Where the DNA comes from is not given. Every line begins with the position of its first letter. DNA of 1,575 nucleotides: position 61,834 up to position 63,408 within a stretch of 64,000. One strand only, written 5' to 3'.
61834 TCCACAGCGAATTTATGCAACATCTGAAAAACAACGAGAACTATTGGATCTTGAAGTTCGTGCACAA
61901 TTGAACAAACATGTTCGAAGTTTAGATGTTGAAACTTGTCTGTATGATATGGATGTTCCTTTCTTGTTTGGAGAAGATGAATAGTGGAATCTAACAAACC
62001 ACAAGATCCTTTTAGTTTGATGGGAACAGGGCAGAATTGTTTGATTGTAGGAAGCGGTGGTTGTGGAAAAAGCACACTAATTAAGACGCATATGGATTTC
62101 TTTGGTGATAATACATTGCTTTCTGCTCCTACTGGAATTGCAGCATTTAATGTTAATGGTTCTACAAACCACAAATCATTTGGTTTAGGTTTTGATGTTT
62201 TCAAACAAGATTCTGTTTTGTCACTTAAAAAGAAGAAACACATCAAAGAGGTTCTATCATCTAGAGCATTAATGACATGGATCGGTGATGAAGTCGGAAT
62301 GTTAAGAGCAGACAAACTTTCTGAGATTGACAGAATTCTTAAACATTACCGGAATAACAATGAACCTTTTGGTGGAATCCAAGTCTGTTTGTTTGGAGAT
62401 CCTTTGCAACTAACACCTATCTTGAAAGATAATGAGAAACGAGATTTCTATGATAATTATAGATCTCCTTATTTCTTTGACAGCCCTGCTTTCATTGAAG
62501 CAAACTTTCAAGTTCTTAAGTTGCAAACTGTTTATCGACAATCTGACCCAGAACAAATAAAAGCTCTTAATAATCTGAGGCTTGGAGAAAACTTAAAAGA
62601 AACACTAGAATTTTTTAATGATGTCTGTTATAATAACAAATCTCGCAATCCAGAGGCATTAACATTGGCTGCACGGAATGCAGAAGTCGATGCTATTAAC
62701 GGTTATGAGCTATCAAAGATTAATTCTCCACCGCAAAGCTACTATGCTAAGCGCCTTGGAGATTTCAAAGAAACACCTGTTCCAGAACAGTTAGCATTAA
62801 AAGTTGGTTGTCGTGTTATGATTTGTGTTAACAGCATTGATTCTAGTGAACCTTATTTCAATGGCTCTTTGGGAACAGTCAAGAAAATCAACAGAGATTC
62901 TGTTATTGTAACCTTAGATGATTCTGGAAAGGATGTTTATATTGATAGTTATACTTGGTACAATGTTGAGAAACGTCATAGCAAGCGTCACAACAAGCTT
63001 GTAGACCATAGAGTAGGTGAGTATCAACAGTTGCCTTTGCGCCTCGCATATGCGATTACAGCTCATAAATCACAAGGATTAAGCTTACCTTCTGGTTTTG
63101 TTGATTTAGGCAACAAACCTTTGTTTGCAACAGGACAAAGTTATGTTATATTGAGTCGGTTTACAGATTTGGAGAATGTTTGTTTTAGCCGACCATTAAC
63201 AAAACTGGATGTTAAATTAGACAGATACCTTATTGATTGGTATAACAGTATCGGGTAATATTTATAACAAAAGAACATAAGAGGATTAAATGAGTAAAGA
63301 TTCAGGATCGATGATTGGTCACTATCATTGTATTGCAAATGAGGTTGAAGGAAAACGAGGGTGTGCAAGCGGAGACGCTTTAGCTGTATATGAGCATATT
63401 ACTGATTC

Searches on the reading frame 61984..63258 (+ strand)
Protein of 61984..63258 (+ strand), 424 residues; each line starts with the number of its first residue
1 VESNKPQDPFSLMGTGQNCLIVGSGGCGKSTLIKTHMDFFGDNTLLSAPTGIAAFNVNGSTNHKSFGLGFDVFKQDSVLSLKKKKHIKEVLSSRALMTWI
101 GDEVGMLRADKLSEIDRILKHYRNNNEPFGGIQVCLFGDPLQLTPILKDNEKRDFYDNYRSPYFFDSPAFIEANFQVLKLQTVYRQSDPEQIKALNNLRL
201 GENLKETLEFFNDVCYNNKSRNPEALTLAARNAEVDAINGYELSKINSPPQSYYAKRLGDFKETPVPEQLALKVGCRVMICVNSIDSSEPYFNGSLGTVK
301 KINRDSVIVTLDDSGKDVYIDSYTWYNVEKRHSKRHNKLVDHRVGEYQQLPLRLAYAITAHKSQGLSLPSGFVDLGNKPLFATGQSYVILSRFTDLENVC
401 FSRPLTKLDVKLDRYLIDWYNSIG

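Call 32: search_protein_families(library=phrogs, proteins=[window:61984-63258:+], max_evalue=0.00001)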
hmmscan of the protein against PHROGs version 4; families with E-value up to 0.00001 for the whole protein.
window:61984-63258:+ (424 aa): 3 families
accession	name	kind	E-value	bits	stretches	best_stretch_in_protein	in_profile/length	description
phrog_30356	-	DNA, RNA and nucleotide metabolism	4.9e-77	260.7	1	15-330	17-329/823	helicase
phrog_325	-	DNA, RNA and nucleotide metabolism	2.7e-73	248.7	1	15-422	489-889/986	Dda-like helicase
phrog_4412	-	DNA, RNA and nucleotide metabolism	9.8e-10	38.4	0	268-366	596-676/743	exonuclease V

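Call 62: find_encoding_contigs(protein=window:61984-63258:+, flank=10000, max_places=2)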
Protein window:61984-63258:+ (424 aa): 2 contigs read that carry it; 2 places shown.
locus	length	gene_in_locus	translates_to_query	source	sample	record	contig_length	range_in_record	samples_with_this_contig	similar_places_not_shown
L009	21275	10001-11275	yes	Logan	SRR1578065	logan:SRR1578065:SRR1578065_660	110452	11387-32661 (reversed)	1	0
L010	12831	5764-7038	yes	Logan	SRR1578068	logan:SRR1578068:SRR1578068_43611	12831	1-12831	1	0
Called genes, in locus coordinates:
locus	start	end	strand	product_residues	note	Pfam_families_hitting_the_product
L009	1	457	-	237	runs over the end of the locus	-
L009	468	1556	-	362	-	PF26128:Gad2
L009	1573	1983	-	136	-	-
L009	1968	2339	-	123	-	-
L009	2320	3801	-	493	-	PF13203:DUF2201_N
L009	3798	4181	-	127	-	-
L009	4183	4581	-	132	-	-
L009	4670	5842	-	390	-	-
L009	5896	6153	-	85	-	-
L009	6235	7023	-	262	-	-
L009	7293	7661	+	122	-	PF19174:DUF5856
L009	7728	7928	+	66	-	-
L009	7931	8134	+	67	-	-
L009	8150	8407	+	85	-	-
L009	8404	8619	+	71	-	-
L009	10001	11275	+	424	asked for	PF05970:PIF1, PF13604:AAA_30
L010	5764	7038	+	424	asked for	PF05970:PIF1, PF13604:AAA_30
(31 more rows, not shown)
